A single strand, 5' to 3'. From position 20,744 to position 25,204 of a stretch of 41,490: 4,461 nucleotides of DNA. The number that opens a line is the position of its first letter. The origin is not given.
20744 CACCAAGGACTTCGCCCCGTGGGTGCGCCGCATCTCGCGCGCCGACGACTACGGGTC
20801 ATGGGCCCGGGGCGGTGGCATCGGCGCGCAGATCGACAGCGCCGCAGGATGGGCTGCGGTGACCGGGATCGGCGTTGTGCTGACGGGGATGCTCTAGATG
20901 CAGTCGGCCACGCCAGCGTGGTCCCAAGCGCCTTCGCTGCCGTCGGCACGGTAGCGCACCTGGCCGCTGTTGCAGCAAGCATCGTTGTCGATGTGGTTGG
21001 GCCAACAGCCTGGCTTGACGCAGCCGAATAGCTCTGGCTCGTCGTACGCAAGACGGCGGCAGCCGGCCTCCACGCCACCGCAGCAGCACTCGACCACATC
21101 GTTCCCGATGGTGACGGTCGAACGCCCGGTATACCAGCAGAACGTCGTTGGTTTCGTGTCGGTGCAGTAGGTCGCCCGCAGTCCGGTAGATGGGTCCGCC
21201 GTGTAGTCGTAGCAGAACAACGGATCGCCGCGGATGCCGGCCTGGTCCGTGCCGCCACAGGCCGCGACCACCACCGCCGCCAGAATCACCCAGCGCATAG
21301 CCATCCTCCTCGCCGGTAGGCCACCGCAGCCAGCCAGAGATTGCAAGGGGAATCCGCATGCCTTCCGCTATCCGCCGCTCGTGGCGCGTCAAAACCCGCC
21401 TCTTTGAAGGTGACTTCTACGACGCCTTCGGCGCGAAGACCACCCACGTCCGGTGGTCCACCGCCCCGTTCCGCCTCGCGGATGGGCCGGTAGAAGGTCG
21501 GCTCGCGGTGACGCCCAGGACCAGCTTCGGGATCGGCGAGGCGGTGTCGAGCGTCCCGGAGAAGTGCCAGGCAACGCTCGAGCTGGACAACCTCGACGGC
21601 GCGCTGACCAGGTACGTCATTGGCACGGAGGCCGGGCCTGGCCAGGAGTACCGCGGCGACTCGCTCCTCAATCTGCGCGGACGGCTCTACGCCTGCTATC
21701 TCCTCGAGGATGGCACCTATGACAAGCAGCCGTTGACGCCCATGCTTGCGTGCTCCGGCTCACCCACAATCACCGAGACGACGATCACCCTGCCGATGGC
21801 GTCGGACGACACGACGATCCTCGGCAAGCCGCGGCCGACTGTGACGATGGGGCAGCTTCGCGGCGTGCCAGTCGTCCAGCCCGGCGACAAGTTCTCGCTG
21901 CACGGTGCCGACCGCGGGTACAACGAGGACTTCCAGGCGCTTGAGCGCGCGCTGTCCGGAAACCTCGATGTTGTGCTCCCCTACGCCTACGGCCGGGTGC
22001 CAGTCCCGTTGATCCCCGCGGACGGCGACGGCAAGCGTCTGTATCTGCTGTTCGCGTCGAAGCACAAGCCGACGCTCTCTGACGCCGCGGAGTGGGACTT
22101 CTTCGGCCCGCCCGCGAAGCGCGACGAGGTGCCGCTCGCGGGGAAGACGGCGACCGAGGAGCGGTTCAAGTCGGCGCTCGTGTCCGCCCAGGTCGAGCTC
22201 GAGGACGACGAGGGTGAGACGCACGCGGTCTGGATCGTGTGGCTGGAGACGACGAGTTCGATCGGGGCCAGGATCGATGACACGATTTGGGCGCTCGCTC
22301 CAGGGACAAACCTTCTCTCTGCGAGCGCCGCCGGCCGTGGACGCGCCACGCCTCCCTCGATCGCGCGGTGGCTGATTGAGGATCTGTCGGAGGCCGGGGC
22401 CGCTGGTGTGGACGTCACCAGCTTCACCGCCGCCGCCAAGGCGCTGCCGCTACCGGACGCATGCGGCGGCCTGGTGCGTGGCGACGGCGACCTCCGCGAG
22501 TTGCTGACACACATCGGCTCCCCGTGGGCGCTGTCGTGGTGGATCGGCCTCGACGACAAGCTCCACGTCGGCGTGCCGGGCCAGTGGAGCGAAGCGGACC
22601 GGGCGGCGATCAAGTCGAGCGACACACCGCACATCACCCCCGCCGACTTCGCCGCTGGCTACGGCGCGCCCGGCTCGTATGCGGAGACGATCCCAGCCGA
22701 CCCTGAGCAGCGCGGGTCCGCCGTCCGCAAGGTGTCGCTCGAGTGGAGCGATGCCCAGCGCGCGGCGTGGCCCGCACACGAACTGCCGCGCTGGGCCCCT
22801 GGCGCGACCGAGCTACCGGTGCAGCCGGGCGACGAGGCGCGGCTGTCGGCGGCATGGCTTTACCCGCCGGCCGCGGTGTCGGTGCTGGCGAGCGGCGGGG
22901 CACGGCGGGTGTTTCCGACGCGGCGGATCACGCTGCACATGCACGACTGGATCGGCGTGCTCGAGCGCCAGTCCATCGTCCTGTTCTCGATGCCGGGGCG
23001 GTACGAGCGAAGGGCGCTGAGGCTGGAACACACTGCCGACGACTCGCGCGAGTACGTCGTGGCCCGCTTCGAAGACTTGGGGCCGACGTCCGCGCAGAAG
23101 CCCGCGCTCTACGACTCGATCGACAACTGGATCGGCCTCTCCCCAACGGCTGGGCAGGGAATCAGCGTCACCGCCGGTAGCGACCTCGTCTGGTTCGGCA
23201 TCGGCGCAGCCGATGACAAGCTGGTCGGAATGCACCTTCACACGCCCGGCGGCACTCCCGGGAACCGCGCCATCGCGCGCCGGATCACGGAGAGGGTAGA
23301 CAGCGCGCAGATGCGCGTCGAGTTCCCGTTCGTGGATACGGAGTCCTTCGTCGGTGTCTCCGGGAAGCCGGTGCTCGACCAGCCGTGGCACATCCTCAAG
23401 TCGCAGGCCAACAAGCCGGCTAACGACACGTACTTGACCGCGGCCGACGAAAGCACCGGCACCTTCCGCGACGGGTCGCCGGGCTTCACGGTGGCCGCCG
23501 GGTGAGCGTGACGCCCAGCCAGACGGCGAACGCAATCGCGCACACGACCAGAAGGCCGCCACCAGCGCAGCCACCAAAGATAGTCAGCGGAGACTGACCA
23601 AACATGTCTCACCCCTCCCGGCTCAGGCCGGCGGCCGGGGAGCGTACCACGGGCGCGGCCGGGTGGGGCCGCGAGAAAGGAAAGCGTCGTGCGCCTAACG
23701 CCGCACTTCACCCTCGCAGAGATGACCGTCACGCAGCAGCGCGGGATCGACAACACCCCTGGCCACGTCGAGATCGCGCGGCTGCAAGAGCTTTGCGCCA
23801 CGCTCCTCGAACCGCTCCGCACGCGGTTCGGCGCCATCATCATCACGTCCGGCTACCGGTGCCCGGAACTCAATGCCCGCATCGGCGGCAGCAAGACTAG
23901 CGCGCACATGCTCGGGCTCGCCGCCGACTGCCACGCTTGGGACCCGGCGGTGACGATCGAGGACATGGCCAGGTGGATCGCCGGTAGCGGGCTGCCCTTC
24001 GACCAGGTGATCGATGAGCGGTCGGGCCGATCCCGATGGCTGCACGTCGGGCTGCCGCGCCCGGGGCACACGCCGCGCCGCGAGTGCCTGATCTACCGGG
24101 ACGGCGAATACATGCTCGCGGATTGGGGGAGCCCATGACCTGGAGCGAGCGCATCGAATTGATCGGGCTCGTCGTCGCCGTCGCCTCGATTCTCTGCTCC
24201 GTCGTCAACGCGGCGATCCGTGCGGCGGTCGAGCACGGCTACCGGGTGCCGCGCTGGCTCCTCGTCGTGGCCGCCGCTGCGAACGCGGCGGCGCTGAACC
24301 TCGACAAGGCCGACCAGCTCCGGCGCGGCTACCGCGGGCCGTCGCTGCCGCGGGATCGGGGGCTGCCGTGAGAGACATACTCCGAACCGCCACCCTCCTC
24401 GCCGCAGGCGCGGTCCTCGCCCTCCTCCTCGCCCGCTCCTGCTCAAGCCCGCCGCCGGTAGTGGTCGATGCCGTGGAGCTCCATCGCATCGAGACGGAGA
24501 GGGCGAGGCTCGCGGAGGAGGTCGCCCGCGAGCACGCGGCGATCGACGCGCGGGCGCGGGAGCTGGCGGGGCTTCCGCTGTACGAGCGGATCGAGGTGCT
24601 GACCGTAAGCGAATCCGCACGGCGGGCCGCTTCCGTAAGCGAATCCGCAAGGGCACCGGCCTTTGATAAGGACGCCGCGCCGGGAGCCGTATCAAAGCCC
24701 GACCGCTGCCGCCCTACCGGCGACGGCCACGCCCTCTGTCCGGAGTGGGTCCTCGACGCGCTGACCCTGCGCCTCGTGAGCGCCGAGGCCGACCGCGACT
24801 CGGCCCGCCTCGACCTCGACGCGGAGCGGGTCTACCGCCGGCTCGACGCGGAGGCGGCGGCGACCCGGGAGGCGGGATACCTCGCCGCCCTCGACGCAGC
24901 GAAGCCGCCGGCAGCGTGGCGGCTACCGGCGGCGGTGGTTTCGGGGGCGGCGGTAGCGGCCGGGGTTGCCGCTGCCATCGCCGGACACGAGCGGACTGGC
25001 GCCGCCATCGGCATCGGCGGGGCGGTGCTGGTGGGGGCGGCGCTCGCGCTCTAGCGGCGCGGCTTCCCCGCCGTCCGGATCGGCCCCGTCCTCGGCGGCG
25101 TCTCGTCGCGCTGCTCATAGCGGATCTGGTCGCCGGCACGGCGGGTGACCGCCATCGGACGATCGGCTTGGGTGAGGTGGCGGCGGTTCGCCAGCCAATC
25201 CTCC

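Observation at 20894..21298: Antisense cysteine-rich lipoprotein gene inserted in the tail-tip module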

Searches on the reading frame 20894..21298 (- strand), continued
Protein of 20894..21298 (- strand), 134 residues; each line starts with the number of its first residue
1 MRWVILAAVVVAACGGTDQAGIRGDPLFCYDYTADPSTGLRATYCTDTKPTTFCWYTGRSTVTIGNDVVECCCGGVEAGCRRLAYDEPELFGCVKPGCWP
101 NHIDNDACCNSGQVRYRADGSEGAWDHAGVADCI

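Call 65: search_dna_similar(query=window:20894-21298:-, collection=phages, mode=protein, max_evalue=1)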
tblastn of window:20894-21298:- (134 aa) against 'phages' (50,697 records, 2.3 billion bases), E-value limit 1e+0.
No match.

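Call 69: search_protein_families(library=ncbifam, proteins=[window:20894-21298:-], max_evalue=0.1)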
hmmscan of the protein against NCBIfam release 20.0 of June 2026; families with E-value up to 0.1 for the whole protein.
window:20894-21298:- (134 aa): 0 families

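Call 70: search_protein_families(library=padloc, proteins=[window:20894-21298:-], max_evalue=0.1)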
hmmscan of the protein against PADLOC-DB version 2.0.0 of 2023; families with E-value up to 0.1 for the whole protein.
window:20894-21298:- (134 aa): 0 families

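Call 71: search_solved_structures(query=A2, max_evalue=10)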
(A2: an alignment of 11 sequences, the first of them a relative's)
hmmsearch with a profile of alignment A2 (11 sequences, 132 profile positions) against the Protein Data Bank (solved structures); distinct sequences matched with E-value up to 10: 1.
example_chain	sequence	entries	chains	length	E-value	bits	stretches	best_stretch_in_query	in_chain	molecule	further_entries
2fcw_B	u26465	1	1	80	1.5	12.3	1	60-112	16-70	Low-density lipoprotein receptor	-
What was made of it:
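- On T5 Llp / T1 Cor / Rtp45 exclusion lipoproteins: A PDB profile search found nothing (call 71).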

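Call 80: find_encoding_contigs(protein=P0006, flank=5000, max_places=2)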
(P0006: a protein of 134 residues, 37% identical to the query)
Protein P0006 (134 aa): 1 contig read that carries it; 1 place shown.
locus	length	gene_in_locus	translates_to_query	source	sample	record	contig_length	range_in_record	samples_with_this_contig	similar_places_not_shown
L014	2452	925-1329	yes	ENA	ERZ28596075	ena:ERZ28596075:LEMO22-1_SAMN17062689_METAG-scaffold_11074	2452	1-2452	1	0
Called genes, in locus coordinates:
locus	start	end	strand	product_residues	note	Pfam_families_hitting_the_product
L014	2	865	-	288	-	?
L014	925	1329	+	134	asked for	-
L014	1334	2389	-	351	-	-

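Call 81: find_encoding_contigs(protein=P0004, flank=5000, max_places=2)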
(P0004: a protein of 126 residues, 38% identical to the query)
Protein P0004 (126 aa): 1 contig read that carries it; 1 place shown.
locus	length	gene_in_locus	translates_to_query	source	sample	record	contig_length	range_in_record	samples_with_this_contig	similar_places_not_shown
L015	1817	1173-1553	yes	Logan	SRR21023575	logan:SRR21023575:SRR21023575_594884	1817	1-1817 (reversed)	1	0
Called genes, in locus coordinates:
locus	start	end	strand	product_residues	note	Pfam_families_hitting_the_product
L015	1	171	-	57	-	?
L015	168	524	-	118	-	-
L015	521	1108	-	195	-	PF00182:Glyco_hydro_19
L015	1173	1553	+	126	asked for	-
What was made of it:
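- In L015 it sits immediately upstream of a lysis cassette (call 81).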

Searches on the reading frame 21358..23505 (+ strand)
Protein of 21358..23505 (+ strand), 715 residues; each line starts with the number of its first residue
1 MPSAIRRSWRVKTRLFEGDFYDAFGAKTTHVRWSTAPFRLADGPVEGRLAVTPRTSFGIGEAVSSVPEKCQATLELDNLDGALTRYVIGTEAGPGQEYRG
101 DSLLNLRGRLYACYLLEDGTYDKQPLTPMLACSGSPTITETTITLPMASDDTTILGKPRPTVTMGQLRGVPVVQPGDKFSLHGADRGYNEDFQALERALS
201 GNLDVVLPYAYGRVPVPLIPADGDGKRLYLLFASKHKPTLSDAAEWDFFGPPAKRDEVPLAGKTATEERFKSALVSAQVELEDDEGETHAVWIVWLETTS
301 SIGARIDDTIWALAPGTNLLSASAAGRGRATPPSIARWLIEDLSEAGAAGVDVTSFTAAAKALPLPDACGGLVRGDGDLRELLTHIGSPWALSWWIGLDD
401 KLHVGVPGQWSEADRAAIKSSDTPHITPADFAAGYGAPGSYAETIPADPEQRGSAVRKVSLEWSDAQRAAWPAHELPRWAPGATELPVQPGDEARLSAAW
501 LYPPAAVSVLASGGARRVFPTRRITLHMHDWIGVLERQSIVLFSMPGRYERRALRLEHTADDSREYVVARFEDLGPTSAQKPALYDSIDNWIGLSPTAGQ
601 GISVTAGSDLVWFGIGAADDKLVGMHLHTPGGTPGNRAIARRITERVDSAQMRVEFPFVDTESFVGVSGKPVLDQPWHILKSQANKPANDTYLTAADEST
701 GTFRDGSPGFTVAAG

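Call 5: search_protein_families(library=pfam, proteins=[window:21358-23505:+], max_evalue=0.1)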
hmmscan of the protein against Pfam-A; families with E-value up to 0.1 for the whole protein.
window:21358-23505:+ (715 aa): 0 families

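Call 6: search_protein_families(library=phrogs, proteins=[window:21358-23505:+], max_evalue=0.1)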
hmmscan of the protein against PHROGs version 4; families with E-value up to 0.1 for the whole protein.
window:21358-23505:+ (715 aa): 1 family
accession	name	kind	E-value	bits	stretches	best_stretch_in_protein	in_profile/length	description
phrog_27774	-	unknown function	0.059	14.5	0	459-479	39-59/67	-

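Call 33: find_related_loci(query=A3, collection=genome_contigs, flank=8000)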
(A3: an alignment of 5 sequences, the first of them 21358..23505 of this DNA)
Query A3 (715 aa) in genome_contigs; peptide patterns used: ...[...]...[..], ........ (x = any residue, [..] = any of these).
31 stretches matched a pattern, but none encodes a relative of the query by tblastn (E <= 1e-3).

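Call 35: find_related_loci(query=A3, collection=viral_contigs, flank=6000)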
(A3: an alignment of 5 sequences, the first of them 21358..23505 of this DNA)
Query A3 (715 aa) in viral_contigs; peptide patterns used: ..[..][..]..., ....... (x = any residue, [..] = any of these).
53 stretches matched a pattern, but none encodes a relative of the query by tblastn (E <= 1e-3).

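Call 36: search_solved_structures(query=A3, max_evalue=1)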
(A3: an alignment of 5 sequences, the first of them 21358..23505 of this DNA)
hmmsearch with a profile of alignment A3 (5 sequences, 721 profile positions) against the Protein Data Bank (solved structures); distinct sequences matched with E-value up to 1: 0.

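Call 50: find_homologous_proteins(query=A3, max_evalue=0.001)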
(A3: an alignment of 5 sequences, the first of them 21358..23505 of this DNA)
Query A3 (5 sequences) (715 aa, profile of the alignment): 7 proteins with E <= 0.001 among 8000 candidates.
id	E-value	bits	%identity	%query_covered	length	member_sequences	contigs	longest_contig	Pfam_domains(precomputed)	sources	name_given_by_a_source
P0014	0.0e+0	1336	61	100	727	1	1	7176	-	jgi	jgi:hypothetical protein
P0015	0.0e+0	1334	100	100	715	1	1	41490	-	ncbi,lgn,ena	-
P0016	0.0e+0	1293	56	99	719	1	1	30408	-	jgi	jgi:hypothetical protein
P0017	0.0e+0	1050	59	99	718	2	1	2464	-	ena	-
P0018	0.0e+0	1048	51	100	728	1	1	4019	-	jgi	jgi:hypothetical protein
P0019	3.1e-237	808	63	57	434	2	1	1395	-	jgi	jgi:hypothetical protein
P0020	6.9e-232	790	57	69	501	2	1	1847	-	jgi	jgi:hypothetical protein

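Call 51: find_encoding_contigs(protein=P0018, flank=5000, max_places=3)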
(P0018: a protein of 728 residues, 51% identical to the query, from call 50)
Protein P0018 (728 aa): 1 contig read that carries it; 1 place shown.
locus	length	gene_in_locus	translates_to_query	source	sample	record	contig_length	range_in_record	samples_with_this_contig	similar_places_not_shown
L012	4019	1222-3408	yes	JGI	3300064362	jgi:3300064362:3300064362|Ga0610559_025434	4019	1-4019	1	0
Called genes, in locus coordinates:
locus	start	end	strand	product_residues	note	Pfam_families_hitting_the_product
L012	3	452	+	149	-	?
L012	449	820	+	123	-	-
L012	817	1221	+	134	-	-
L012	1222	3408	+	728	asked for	-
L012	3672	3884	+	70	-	-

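Call 52: find_encoding_contigs(protein=P0017, flank=5000, max_places=3)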
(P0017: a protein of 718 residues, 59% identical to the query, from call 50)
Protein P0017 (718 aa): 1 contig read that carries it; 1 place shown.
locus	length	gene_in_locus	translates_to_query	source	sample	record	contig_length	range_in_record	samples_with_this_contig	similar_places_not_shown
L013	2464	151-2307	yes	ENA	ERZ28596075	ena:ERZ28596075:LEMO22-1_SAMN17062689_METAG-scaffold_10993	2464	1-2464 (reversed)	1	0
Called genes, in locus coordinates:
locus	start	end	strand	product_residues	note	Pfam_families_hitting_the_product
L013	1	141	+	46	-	?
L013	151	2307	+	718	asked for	-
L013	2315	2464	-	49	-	?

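Call 62: find_related_loci(query=A5, collection=metagenome_contigs, flank=4000)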
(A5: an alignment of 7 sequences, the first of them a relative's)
Query A5 (715 aa) in metagenome_contigs; peptide patterns used: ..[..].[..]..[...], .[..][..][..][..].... (x = any residue, [..] = any of these).
325 stretches matched a pattern, but none encodes a relative of the query by tblastn (E <= 1e-3).
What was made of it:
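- Tried and rejected: p720 in genomes, viral contigs and metagenomes (calls 33, 35, 62);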

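Call 66: search_dna_similar(query=window:21358-23505:+, collection=phages, mode=protein, max_evalue=0.01)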
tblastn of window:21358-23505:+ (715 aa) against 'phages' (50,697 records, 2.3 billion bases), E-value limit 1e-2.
No match.

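Call 68: predict_structure(alignment_id=A5)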
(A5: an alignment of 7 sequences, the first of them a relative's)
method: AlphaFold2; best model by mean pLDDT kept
length: 715 residues; sequences in the alignment: 7
mean_pLDDT: 44.7   pTM: 0.30
mean pLDDT of the five models: 44.7, 42.8, 40.5, 37.4, 37.1
residues with pLDDT >= 90: 15; 70-90: 124; 50-70: 74; < 50: 502
segments of 3 or more residues with pLDDT < 50: 1-117, 119-157, 183-186, 211-214, 251-258, 263-267, 300-337, 340-591, 683-715
pLDDT, mean of each block of 10 residues (from residue 1): 25 39 37 25 26 25 27 32 33 25 36 43 41 35 33 40 82 80 49 76 71 58 68 75 61 45 49 82 79 76 31 36 42 48 45 46 31 29 30 24 27 39 34 30 29 26 33 36 28 22 24 23 26 26 28 33 31 35 34 66 89 78 77 67 84 84 78 71 41 28 29 22
secondary structure, 60 per line:
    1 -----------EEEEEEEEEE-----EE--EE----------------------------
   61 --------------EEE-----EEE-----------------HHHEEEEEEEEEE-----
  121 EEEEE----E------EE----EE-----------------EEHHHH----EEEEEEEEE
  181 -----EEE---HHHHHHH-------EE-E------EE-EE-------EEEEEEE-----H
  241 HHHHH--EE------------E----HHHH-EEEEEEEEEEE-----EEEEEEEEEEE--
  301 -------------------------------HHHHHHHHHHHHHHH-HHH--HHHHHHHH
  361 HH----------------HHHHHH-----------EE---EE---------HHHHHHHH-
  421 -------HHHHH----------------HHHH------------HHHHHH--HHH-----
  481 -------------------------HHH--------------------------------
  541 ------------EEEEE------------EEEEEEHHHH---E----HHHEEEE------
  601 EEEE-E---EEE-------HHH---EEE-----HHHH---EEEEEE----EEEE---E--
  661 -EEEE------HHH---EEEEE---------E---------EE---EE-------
elements in order (helices of 4 or more, strands of 3 or more residues): E12-21 E75-77 E83-85 E106-115 E121-125 H164-167 E172-180 E186-188 H192-198 E228-234 H240-245 H267-270 E272-282 E288-298 H332-346 H353-362 H379-384 H412-419 H428-432 H449-452 H465-470 E553-557 E570-575 H576-579 E591-594 E601-604 E610-612 E626-628 H634-637 E641-646 E651-654 E662-665 E678-682
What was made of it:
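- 21358..23505 (+): Tail-tip gene 'p720' (715 aa), divergent from the lipoprotein gene and the last tail gene before the lysis cassette. No known family. The AlphaFold2 model was poor (call 68).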

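Call 69: search_protein_families(library=ncbifam, proteins=[window:21358-23505:+], max_evalue=0.1)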
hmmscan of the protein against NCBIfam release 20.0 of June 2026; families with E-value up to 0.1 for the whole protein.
window:21358-23505:+ (715 aa): 0 families

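Call 70: search_protein_families(library=padloc, proteins=[window:21358-23505:+], max_evalue=0.1)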
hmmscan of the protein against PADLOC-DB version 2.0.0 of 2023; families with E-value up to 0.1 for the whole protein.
window:21358-23505:+ (715 aa): 0 families

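Call 92: fold_search(model_id=the predicted structure, library=pdb)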
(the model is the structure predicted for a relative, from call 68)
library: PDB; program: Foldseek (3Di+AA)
matches with E <= 10: 789; with E <= 0.001: 0
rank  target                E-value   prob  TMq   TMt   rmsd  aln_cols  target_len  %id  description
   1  4kh8                  3.8e-03  0.12  0.06  0.09  20.3       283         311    7  Crystal structure of a Lipocalin-like protein (EF0376) from Enterococcus faecalis V583 at 1.60 A resolution (released 2013-05-15)
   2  4nw4                  5.9e-02  0.05  0.06  0.10  19.4       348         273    9  Crystal structure of a DUF4822 family protein (EF0375) from Enterococcus faecalis V583 at 1.85 A resolution (released 2014-02-19)
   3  1pn2_B                3.0e-01  0.06  0.04  0.09  18.9       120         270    9  Crystal structure analysis of the selenomethionine labelled 2-enoyl-CoA hydratase 2 domain of Candida tropicalis multi (released 2004-04-13)
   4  1pn2_D                3.1e-01  0.06  0.04  0.10  18.8       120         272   11  Crystal structure analysis of the selenomethionine labelled 2-enoyl-CoA hydratase 2 domain of Candida tropicalis multi (released 2004-04-13)
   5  1pn2_A                3.1e-01  0.06  0.04  0.09  16.6       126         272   10  Crystal structure analysis of the selenomethionine labelled 2-enoyl-CoA hydratase 2 domain of Candida tropicalis multi (released 2004-04-13)
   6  1pn4_D                3.1e-01  0.06  0.04  0.09  16.6       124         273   10  Crystal structure of 2-enoyl-CoA hydratase 2 domain of Candida tropicalis multifunctional enzyme type 2 complexed with (released 2004-04-13)
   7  1pn4_A                3.5e-01  0.06  0.04  0.10  18.6       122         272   11  Crystal structure of 2-enoyl-CoA hydratase 2 domain of Candida tropicalis multifunctional enzyme type 2 complexed with (released 2004-04-13)
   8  3khp_B                3.7e-01  0.04  0.05  0.09  15.9       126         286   16  Crystal structure of a possible dehydrogenase from Mycobacterium tuberculosis at 2.3A resolution (released 2009-12-01)
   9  4e3e_A                3.7e-01  0.04  0.04  0.07  20.7       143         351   10  CRYSTAL STRUCTURE OF putative MaoC domain protein dehydratase from Chloroflexus aurantiacus J-10-fl (released 2012-03-21)
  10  4k3y_C                4.4e-01  0.02  0.05  0.09  20.2       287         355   11  Crystal structure of a subtype N11 neuraminidase-like protein of A/flat-faced bat/Peru/033/2010 (H18N11) (released 2013-10-23)
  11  4ffu_A                4.6e-01  0.28  0.04  0.16   5.4        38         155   16  CRYSTAL STRUCTURE OF putative MaoC-like (monoamine oxidase-like) protein, similar to NodN from Sinorhizo Bium meliloti (released 2012-06-13)
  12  1pn2_C                4.6e-01  0.04  0.04  0.09  18.9       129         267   11  Crystal structure analysis of the selenomethionine labelled 2-enoyl-CoA hydratase 2 domain of Candida tropicalis multi (released 2004-04-13)
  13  4k3y_A                4.6e-01  0.03  0.06  0.10  19.3       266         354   10  Crystal structure of a subtype N11 neuraminidase-like protein of A/flat-faced bat/Peru/033/2010 (H18N11) (released 2013-10-23)
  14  4ffu_C                5.8e-01  0.13  0.05  0.17   6.2        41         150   17  CRYSTAL STRUCTURE OF putative MaoC-like (monoamine oxidase-like) protein, similar to NodN from Sinorhizo Bium meliloti (released 2012-06-13)
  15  4ffu_B                6.1e-01  0.20  0.04  0.17   7.8        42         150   19  CRYSTAL STRUCTURE OF putative MaoC-like (monoamine oxidase-like) protein, similar to NodN from Sinorhizo Bium meliloti (released 2012-06-13)
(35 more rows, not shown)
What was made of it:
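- Tried and rejected: AlphaFold2 of p720: failed (pLDDT 45, call 68), and its fold search was meaningless (call 92).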

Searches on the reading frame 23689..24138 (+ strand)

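Call 26: search_protein_families(library=pfam, proteins=[window:23689-24138:+], max_evalue=0.01)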
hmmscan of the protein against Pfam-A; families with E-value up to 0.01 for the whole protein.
window:23689-24138:+ (149 aa): 1 family
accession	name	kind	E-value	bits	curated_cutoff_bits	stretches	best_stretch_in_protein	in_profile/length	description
PF08291.16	Peptidase_M15_3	-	1.9e-17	63.8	23.2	1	5-102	1-96/108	Peptidase M15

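Call 97: search_protein_families(library=phrogs, proteins=[window:23689-24138:+], max_evalue=0.01)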
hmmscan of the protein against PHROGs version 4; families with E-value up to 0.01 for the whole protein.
window:23689-24138:+ (149 aa): 3 families
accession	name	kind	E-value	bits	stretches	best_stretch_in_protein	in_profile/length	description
phrog_894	-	lysis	3.3e-36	126.1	1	1-132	44-169/389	endolysin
phrog_28234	-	lysis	2.6e-11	44.2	1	2-77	243-317/372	endolysin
phrog_17373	-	other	0.00017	22.3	1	40-95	45-102/224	peptidase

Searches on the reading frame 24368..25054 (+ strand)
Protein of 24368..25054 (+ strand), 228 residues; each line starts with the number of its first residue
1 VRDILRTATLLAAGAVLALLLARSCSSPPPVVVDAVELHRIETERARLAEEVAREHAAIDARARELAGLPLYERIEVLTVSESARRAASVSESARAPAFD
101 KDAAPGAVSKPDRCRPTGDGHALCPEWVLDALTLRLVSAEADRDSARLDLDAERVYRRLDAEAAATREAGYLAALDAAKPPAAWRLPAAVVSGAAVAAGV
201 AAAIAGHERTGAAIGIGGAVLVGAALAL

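Call 26: search_protein_families(library=pfam, proteins=[window:24368-25054:+], max_evalue=0.01)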
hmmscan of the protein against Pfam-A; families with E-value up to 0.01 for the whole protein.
window:24368-25054:+ (228 aa): 0 families

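Call 69: search_protein_families(library=ncbifam, proteins=[window:24368-25054:+], max_evalue=0.1)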
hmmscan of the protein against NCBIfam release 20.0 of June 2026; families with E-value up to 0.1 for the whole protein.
window:24368-25054:+ (228 aa): 1 family
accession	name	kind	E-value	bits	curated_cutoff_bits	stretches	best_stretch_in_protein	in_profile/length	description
NF008819.1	PRK11865.1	equivalog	0.00099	18.4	405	1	159-218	37-99/300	pyruvate synthase subunit PorB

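Call 97: search_protein_families(library=phrogs, proteins=[window:24368-25054:+], max_evalue=0.01)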
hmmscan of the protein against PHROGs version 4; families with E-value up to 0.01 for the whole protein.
window:24368-25054:+ (228 aa): 0 families
